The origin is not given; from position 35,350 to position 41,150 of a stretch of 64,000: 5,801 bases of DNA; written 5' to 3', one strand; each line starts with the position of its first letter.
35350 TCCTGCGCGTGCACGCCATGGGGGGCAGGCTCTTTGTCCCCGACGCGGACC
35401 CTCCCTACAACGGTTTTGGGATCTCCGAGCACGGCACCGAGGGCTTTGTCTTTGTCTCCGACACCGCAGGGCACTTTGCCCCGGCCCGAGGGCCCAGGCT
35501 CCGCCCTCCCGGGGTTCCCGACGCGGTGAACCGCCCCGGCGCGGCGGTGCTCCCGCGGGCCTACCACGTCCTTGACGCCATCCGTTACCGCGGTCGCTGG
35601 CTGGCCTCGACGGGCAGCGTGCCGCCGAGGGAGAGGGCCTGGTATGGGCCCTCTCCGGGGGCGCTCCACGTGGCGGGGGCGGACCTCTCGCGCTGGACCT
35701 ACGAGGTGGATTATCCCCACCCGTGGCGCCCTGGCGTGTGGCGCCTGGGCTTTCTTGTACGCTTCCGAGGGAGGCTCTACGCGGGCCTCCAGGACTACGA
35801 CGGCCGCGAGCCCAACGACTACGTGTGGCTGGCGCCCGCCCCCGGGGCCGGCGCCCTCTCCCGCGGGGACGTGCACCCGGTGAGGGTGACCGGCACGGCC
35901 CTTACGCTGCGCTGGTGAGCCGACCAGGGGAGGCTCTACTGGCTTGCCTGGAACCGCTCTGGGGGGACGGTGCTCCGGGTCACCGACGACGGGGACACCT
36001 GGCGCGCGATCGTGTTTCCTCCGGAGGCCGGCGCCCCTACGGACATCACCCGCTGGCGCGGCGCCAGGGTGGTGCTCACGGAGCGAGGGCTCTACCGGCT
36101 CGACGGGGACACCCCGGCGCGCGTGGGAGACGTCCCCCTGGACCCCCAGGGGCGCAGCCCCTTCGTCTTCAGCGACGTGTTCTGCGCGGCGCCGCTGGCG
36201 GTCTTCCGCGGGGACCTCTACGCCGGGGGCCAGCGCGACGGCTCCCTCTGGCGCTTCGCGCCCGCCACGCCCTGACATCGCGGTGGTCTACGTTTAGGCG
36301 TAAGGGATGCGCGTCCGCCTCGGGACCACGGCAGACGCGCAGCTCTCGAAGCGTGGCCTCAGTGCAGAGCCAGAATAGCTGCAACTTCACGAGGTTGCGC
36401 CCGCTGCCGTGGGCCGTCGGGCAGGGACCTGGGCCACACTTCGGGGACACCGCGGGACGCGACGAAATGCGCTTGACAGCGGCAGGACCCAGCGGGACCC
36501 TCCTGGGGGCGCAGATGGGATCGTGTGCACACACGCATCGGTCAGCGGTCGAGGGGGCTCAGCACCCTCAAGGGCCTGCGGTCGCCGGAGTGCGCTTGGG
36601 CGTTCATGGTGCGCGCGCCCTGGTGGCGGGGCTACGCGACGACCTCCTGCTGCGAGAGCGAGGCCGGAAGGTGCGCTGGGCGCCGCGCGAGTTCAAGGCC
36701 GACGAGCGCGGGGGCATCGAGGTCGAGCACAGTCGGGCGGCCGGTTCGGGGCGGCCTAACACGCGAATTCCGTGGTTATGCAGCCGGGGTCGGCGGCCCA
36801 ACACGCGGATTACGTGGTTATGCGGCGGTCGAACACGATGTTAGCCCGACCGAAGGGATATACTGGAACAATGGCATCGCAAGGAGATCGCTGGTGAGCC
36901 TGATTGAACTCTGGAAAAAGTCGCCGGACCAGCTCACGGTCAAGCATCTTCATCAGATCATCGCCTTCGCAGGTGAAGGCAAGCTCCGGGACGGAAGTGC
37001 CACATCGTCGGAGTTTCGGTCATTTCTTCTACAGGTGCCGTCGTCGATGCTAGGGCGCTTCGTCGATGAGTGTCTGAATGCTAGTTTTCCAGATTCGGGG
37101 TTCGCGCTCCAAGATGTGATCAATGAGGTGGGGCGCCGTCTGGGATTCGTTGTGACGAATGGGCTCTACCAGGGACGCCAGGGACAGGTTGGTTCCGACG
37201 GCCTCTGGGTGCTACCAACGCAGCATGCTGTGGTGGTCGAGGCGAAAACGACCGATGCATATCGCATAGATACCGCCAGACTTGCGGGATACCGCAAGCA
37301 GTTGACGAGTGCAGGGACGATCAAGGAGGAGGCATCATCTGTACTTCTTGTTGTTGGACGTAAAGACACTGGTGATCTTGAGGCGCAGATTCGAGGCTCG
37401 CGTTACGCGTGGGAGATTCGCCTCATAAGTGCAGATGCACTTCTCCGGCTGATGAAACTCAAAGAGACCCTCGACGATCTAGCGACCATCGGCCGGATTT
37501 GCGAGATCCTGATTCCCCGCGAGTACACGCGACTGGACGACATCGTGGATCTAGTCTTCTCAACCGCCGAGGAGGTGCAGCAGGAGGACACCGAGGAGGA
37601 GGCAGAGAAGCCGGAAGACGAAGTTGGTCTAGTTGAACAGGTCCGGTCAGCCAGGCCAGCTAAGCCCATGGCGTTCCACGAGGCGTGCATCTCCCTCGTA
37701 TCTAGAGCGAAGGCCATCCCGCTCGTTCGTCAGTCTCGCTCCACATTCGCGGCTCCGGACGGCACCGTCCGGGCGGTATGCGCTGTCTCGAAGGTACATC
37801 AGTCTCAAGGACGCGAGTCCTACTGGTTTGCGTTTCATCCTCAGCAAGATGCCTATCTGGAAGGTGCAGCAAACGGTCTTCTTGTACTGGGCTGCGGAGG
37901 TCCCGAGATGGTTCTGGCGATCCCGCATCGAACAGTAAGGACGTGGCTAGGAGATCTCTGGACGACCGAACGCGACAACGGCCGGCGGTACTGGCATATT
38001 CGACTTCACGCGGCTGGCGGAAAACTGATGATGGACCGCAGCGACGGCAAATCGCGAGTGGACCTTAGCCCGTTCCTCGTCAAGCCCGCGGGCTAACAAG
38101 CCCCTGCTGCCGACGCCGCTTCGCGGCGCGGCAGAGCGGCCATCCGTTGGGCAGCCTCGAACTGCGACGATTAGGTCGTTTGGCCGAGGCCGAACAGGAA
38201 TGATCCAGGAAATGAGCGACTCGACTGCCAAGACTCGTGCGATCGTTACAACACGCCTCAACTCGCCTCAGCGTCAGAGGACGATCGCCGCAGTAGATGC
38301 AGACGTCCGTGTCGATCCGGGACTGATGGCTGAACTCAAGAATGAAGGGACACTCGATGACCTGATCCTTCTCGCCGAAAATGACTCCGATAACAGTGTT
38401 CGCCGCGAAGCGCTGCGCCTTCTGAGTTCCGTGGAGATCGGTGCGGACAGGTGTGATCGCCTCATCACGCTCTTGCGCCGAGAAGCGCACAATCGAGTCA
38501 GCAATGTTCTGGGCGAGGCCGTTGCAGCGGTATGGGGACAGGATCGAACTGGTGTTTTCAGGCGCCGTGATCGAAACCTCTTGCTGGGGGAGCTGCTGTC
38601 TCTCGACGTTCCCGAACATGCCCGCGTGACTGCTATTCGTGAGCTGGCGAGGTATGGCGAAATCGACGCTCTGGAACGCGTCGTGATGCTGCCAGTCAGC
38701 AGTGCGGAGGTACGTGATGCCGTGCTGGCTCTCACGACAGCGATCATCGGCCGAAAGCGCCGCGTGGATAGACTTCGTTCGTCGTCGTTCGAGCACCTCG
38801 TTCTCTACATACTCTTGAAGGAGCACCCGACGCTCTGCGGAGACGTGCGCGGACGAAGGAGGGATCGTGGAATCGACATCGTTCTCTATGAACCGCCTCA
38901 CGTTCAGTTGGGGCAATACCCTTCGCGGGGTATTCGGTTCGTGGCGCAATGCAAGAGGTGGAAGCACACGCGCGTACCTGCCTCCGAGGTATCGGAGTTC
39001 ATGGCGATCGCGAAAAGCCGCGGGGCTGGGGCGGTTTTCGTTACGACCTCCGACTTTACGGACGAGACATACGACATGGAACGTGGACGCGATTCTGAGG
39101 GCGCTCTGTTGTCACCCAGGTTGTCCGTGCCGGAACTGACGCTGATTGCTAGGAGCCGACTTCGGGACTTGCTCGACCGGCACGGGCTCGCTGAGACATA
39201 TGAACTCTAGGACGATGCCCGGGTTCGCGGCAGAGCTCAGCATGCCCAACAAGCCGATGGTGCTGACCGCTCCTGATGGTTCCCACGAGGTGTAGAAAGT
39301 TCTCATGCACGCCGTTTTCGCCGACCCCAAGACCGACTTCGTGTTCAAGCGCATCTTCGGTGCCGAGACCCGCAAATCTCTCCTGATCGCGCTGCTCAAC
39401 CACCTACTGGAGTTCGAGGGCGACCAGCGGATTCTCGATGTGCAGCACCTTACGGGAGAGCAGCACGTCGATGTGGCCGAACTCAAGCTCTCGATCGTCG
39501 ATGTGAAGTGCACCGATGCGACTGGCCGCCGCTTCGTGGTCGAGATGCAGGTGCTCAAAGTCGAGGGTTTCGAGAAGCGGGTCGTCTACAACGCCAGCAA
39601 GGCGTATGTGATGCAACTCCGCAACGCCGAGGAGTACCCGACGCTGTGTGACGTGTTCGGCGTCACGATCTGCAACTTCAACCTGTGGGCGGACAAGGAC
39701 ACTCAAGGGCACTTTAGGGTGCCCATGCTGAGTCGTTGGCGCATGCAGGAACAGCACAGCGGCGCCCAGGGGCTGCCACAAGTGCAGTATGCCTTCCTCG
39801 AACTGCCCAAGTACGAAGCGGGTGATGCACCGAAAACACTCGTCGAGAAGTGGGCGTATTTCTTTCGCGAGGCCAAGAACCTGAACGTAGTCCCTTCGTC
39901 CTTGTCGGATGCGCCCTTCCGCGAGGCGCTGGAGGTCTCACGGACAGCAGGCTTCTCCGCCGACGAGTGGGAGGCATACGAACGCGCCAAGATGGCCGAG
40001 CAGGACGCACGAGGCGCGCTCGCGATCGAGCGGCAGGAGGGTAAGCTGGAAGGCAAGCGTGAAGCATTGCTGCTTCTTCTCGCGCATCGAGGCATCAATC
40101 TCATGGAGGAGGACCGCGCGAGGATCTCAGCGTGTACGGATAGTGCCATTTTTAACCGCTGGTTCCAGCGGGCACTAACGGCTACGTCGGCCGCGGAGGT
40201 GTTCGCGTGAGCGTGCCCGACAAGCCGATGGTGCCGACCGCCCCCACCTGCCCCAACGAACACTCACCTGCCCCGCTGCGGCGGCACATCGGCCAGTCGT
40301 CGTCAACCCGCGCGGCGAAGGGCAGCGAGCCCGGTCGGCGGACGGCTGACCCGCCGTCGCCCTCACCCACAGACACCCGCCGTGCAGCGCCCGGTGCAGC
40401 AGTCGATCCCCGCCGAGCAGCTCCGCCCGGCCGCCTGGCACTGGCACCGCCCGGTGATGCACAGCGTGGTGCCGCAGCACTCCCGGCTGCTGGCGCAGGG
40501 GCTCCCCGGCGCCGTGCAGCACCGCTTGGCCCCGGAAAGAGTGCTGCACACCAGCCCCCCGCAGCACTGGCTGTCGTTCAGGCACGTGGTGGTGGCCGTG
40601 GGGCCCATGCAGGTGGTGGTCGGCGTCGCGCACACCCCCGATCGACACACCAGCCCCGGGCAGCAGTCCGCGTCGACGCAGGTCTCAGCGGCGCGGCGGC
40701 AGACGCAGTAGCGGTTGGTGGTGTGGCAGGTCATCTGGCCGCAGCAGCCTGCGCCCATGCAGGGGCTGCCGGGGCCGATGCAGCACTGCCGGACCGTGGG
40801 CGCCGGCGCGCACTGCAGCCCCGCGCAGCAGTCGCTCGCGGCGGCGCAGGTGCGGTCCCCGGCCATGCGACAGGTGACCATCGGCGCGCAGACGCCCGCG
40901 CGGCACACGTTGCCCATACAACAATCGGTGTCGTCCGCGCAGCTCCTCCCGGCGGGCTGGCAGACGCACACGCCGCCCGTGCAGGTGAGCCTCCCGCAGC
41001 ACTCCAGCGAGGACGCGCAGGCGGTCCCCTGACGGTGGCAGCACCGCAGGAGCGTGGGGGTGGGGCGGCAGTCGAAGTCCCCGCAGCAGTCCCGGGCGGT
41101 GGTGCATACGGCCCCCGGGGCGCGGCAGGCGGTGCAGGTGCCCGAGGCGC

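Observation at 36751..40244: Lower-GC nuclease island: PD-(D/E)xK protein, HEAT-Mrr fusion and an Rpn-family nuclease (candidate defence cassette)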

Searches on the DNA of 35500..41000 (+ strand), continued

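Call 115: get_annotated_region(hit=H32, flank=1500)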
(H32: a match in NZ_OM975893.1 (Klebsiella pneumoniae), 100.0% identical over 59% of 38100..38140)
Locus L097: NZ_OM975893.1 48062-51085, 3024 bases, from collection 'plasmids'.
description: Klebsiella pneumoniae plasmid pvirhs3_HS-142_NODE2, complete sequence
organism: Klebsiella pneumoniae (NCBI taxid 573)
taxonomy: Bacteria; Pseudomonadota; Gammaproteobacteria; Enterobacterales; Enterobacteriaceae; Klebsiella; Klebsiella pneumoniae
host: -; source: -; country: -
typing (MOB-suite, as given by PLSDB): non-mobilizable; replicon IncFIA,IncFIB,IncFII,rep_cluster_1418; mating-pair formation MPF_F
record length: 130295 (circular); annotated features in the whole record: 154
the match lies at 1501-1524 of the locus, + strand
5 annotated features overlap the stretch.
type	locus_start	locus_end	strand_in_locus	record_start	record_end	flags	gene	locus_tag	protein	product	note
CDS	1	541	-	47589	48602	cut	intI1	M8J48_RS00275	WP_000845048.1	class 1 integron integrase IntI1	-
predicted_resistance_gene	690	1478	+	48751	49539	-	aadA22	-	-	ANT(3'')-Ia family aminoglycoside nucleotidyltransferase AadA22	predicted by amrfinderplus; class AMINOGLYCOSIDE; identity 100.0%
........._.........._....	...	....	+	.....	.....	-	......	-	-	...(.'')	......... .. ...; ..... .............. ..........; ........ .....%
CDS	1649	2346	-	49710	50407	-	-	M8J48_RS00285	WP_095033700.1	IS1-like element IS1B family transposase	GO:0006313 - DNA transposition [Evidence IEA]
CDS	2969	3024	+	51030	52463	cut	-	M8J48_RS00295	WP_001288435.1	DNA cytosine methyltransferase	-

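Call 119: search_with_rna_model(model_id=R1, sources=[window, L001, L002, L066, L097], max_evalue=0.05, make_alignment=true)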
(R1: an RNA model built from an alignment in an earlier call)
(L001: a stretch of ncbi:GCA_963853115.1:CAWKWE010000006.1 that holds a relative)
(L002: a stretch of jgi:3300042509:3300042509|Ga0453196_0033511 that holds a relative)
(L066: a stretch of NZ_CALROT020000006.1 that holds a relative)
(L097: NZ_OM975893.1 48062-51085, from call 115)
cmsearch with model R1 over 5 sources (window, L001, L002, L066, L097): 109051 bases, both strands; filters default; matches with E-value up to 0.05: 9.
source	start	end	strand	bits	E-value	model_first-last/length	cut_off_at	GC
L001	8299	8395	+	102.5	4.3e-23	1-97/97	no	0.73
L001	9796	9891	+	97.2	8.8e-22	1-97/97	no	0.7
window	40213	40308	+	90.3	4.5e-20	1-97/97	no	0.71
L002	998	1094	+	89.6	6.9e-20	1-97/97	no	0.76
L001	6525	6627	+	86.4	4.3e-19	1-97/97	no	0.63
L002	2308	2404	+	67.1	2.7e-14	1-97/97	no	0.69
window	38089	38156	+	56.7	1.1e-11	1-97/97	no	0.75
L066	7884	7979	+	32.9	9.2e-06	1-97/97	no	0.54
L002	3866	3897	+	25.1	0.00081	1-32/97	3'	0.66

Alignment A11: 9 matches aligned to the model, 124 columns, each read 5' to 3' on its own strand. Consensus structure (alignment columns), stored with it:
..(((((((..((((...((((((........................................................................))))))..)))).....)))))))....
